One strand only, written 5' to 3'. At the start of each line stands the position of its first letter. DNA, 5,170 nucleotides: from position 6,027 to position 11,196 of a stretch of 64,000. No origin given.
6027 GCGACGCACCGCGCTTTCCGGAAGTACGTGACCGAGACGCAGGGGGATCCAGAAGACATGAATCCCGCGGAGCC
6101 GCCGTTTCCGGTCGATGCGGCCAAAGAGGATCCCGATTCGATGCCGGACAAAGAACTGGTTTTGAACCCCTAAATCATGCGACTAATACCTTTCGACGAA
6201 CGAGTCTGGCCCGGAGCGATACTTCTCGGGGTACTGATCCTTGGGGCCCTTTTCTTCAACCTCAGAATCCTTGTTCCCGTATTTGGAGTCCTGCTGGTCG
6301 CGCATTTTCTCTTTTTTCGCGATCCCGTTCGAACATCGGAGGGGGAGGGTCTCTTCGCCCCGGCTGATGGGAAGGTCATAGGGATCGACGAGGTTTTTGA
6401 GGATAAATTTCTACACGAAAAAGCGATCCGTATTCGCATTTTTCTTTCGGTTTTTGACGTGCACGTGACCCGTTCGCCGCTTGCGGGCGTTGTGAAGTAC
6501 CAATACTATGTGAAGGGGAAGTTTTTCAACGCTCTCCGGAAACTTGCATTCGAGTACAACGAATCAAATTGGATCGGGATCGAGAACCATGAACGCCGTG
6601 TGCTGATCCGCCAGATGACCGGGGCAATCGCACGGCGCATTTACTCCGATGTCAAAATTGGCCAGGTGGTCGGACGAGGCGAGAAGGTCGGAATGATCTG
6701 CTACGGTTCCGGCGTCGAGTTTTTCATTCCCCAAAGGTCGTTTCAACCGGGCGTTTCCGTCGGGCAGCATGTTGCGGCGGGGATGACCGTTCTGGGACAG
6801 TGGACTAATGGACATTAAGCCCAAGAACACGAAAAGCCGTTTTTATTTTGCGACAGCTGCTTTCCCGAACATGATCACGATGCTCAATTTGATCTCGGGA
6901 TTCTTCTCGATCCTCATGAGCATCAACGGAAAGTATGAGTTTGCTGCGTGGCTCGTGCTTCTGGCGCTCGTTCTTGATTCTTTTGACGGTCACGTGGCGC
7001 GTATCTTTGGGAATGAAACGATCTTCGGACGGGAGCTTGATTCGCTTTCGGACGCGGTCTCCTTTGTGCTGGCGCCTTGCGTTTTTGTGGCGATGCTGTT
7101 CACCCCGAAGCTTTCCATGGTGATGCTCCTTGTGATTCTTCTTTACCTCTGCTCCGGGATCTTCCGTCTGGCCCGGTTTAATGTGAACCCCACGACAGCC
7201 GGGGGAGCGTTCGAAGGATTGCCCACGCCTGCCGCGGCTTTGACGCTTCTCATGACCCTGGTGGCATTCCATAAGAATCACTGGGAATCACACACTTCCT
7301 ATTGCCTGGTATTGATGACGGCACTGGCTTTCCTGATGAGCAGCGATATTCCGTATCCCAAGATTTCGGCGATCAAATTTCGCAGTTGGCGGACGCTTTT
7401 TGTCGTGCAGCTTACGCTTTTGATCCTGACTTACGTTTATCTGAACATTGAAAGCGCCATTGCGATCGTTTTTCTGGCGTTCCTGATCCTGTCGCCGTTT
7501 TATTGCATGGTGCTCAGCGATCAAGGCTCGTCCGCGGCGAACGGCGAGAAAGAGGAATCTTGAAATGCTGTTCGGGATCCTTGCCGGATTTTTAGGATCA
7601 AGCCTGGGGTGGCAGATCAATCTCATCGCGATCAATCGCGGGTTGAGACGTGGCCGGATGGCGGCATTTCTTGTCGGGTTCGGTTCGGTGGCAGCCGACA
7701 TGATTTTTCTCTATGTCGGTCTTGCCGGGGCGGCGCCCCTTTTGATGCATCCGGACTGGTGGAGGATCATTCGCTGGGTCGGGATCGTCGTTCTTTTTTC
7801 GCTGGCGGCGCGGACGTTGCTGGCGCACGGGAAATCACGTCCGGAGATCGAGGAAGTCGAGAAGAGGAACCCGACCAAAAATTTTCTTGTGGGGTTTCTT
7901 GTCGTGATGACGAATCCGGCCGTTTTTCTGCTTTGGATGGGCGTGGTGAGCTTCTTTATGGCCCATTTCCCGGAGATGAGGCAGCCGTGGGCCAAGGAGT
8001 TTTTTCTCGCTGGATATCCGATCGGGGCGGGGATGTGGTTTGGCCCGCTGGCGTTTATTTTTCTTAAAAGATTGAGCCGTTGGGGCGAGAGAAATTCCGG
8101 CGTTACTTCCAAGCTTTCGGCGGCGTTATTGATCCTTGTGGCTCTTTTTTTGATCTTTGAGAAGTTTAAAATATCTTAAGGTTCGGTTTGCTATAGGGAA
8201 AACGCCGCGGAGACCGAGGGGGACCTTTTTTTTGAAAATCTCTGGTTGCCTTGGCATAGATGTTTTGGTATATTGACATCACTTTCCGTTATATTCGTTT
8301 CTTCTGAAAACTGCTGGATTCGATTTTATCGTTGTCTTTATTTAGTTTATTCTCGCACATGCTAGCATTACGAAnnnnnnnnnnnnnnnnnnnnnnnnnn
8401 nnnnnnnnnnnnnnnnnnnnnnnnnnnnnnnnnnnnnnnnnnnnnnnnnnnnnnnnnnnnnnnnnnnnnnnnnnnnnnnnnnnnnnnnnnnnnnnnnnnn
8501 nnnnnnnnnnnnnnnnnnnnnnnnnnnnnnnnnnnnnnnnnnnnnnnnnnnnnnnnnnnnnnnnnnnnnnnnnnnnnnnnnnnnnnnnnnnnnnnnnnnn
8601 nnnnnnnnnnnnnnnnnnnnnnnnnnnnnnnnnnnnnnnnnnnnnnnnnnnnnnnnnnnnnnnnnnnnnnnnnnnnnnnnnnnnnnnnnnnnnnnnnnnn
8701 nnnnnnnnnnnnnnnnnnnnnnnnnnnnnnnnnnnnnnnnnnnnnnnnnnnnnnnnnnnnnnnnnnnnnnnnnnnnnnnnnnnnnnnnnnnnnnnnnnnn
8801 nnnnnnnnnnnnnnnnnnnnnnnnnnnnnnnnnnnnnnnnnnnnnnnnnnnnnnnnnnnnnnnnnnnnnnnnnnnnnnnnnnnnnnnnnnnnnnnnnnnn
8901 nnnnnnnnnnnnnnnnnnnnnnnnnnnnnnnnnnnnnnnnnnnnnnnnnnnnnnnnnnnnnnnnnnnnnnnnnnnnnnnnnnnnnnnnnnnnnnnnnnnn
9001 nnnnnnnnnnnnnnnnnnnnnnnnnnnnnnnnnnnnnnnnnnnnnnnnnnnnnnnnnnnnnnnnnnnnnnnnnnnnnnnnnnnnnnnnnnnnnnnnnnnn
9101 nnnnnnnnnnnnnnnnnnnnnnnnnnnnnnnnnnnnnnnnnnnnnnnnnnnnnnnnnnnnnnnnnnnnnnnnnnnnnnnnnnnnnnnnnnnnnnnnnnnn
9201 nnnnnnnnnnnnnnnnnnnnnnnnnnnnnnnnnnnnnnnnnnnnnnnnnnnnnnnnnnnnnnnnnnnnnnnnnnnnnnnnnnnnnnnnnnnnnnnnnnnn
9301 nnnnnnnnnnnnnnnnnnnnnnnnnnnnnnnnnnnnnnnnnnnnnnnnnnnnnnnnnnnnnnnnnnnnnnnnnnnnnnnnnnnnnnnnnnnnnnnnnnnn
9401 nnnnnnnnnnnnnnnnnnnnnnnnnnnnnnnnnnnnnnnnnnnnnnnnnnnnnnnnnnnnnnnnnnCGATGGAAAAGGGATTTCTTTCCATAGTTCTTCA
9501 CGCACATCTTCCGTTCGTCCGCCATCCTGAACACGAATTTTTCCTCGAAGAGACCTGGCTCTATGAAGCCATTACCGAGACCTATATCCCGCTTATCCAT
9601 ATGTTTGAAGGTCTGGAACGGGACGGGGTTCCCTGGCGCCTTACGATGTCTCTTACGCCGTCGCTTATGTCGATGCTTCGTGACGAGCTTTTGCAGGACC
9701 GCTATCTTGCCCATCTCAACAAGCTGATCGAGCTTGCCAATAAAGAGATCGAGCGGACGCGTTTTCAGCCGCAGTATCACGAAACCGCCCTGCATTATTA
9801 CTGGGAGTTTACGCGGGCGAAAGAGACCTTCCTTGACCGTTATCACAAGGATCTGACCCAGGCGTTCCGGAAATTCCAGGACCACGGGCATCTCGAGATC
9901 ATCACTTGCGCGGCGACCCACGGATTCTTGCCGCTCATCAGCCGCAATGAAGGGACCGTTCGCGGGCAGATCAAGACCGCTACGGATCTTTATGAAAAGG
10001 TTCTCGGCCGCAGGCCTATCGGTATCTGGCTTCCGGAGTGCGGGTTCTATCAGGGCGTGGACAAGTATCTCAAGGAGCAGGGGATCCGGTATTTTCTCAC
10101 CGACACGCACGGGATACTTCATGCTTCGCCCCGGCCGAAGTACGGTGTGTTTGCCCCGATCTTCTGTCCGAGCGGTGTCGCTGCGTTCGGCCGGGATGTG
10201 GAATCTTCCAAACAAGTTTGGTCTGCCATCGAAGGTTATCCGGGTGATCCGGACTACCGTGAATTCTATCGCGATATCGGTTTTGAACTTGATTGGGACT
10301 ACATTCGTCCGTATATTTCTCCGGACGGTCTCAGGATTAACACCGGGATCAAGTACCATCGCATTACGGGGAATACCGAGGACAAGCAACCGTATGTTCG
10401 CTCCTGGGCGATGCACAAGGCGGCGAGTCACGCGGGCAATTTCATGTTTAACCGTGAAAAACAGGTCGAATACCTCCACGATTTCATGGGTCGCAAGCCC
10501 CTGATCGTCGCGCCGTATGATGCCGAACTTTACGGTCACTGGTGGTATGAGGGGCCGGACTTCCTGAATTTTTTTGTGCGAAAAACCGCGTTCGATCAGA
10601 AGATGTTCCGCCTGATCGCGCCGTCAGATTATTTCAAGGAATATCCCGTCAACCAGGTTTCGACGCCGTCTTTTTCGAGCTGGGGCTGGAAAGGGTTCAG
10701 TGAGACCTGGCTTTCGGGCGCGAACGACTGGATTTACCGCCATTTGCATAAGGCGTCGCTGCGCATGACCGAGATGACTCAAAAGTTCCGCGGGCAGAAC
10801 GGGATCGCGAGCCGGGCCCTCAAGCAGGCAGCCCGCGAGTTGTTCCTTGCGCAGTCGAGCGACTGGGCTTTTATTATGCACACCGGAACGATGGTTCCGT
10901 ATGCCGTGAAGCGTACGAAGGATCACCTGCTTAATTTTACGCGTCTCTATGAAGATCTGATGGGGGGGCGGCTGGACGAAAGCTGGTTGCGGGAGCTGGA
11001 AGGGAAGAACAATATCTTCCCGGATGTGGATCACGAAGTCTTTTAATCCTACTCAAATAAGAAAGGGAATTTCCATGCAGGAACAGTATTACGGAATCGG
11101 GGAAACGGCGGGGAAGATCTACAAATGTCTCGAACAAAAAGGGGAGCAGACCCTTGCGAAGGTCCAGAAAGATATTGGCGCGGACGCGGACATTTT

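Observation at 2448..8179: Five-gene operon coupling two paralogous B12-radical-SAM enzymes to phospholipid head-group enzymes: candidate lipid-tailoring system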

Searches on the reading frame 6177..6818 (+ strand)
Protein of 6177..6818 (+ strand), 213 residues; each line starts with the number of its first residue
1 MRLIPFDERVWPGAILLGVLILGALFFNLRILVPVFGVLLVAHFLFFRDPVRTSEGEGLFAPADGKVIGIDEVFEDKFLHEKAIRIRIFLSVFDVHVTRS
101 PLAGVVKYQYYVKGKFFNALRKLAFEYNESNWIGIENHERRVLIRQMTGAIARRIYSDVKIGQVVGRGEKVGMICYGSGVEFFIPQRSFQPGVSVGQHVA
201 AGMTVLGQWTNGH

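Call 4: search_protein_families(library=pfam, proteins=[window:6177-6818:+], max_evalue=0.01)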
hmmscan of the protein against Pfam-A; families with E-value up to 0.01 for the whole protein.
window:6177-6818:+ (213 aa): 1 family
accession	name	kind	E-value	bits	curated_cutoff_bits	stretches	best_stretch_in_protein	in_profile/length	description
PF02666.20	PS_Dcarbxylase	-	1e-33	117.1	22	1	45-206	7-197/198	Phosphatidylserine decarboxylase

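Call 5: search_protein_families(library=ncbifam, proteins=[window:6177-6818:+], max_evalue=0.01)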
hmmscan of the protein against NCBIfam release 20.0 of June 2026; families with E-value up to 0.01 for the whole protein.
window:6177-6818:+ (213 aa): 11 families
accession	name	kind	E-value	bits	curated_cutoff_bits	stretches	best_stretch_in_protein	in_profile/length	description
NF003678.0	PRK05305.1-2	equivalog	6.3e-57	192.4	225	1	18-208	24-216/218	phosphatidylserine decarboxylase family protein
NF003685.0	PRK05305.2-5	equivalog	1.3e-45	155.2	183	1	26-211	21-195/198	phosphatidylserine decarboxylase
NF003682.0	PRK05305.2-2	equivalog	5.4e-41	140.3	284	1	31-209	33-212/212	phosphatidylserine decarboxylase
NF003679.0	PRK05305.1-3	equivalog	1.5e-40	139.2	252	1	27-208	46-232/234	phosphatidylserine decarboxylase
TIGR00164.2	AS_decarb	equivalog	1.9e-39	135.2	230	1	30-207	23-209/215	archaetidylserine decarboxylase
NF003677.0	PRK05305.1-1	equivalog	2.9e-39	134.7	315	1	17-211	27-222/232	phosphatidylserine decarboxylase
NF003680.0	PRK05305.1-5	equivalog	2.7e-38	131.5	262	1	24-208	29-213/217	phosphatidylserine decarboxylase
NF003683.0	PRK05305.2-3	equivalog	6e-35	120.4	244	1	20-206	19-200/204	phosphatidylserine decarboxylase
NF003684.0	PRK05305.2-4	equivalog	8.9e-35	120.3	317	1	36-208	38-213/228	phosphatidylserine decarboxylase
NF038088.1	anchor_synt_D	exception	1.1e-29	103.3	240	1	22-206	15-192/194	protein sorting system archaetidylserine decarboxylase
NF003681.0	PRK05305.2-1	equivalog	1.3e-26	93.5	377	1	36-209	39-218/231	phosphatidylserine decarboxylase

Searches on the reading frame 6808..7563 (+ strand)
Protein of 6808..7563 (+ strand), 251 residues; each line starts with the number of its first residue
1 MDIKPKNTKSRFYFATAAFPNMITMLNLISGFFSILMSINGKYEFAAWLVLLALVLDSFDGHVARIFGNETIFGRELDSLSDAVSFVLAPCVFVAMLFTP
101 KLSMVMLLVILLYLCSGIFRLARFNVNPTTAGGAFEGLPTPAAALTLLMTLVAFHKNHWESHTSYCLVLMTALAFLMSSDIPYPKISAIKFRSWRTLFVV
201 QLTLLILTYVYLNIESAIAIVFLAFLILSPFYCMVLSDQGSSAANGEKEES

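Call 4: search_protein_families(library=pfam, proteins=[window:6808-7563:+], max_evalue=0.01)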
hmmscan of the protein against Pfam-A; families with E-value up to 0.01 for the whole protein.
window:6808-7563:+ (251 aa): 1 family
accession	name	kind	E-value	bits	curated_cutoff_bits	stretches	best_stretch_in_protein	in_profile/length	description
PF01066.26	CDP-OH_P_transf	-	8e-20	72.2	22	1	19-165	3-138/152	CDP-alcohol phosphatidyltransferase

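Call 5: search_protein_families(library=ncbifam, proteins=[window:6808-7563:+], max_evalue=0.01)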
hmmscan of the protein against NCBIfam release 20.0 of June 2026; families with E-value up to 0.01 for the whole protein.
window:6808-7563:+ (251 aa): 12 families
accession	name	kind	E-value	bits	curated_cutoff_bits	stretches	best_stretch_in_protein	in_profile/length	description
NF038087.1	arch_ser_synth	exception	5.9e-41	140.5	240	1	18-225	5-212/216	archaetidylserine synthase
TIGR04217.1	archae_ser_T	exception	1.6e-36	126.2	200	1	15-231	5-217/221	archaetidylserine synthase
TIGR00473.1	pssA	equivalog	4.8e-35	120.9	107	1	24-184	1-153/153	CDP-diacylglycerol--serine O-phosphatidyltransferase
NF038086.1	anchor_synt_A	exception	2.6e-21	76.5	200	1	21-232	11-220/222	protein sorting system archaetidylserine synthase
NF045885.1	PhCholSynBorr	equivalog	2.8e-11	43.7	400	1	22-233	14-227/234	phosphatidylcholine synthase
NF040950.1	archin_ph_syn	equivalog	9.6e-11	41.9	180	1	19-110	25-118/191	archaetidylinositol phosphate synthase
NF045883.1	PIPSynth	equivalog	3.2e-06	27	170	1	16-97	21-105/197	phosphatidylinositol phosphate synthase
NF041135.1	IPPtranDIPPsyn_Thcocales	equivalog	8.1e-06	25.1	580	1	17-106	249-338/419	bifunctional L-myo-inositol-1-phosphate cytidylyltransferase/CDP-L-myo-inositol myo-inositolphosphotransferase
NF045886.1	PhCholSynLeg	equivalog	1.3e-05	24.8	440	1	13-208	12-213/250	phosphatidylcholine synthase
NF053678.1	ClpnSynClsA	equivalog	0.00032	20.9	240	1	19-112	5-99/180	cardiolipin synthase ClsA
TIGR00560.1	pgsA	equivalog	0.00061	20.3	109.1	1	19-181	3-170/183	CDP-diacylglycerol--glycerol-3-phosphate 3-phosphatidyltransferase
NF008090.0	PRK10832.1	equivalog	0.0022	18.1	304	1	20-95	6-83/182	CDP-diacylglycerol--glycerol-3-phosphate 3-phosphatidyltransferase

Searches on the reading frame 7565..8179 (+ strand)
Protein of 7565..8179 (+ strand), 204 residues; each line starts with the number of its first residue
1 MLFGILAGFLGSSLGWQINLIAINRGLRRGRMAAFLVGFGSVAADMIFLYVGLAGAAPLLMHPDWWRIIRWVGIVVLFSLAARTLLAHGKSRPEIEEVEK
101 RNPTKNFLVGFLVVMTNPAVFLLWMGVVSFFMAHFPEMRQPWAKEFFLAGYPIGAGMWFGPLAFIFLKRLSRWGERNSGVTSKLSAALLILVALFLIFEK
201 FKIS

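Call 4: search_protein_families(library=pfam, proteins=[window:7565-8179:+], max_evalue=0.01)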
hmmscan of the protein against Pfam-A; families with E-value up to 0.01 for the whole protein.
window:7565-8179:+ (204 aa): 2 families
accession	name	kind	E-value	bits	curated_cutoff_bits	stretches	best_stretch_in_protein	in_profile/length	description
PF01810.24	LysE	-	6.7e-23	81.6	25.6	1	19-198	11-191/193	LysE type translocator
PF07690.21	MFS_1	-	0.005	16.2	33.4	0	2-197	90-289/347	Major Facilitator Superfamily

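Call 5: search_protein_families(library=ncbifam, proteins=[window:7565-8179:+], max_evalue=0.01)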
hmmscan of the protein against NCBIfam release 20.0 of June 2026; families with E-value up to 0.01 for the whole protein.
window:7565-8179:+ (204 aa): 4 families
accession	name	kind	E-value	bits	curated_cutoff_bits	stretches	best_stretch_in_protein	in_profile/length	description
TIGR00949.1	2A76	subfamily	3.9e-09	36.5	183.95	1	23-194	10-183/185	homoserine/threonine efflux transporter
TIGR00948.1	2a75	equivalog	1.3e-08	34.8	213.65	1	13-173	4-159/177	L-lysine exporter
NF008201.0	PRK10958.1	equivalog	7.9e-08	32.1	165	1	21-133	34-140/212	leucine efflux protein LeuE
NF007591.0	PRK10229.1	equivalog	0.0056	16.4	288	1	27-198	31-204/206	threonine export protein RhtC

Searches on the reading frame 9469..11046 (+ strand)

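Call 4: search_protein_families(library=pfam, proteins=[window:9469-11046:+], max_evalue=0.01)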
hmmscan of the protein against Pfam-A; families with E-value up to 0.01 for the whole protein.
window:9469-11046:+ (525 aa): 2 families
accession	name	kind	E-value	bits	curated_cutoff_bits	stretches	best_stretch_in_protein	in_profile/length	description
PF03065.20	Glyco_hydro_57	-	1e-40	140.4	21.2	1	8-327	2-274/291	Glycosyl hydrolase family 57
PF09210.16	BE_C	-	3.5e-39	133.7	25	1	425-525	1-101/101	1,4-alpha-glucan branching enzyme, C-terminal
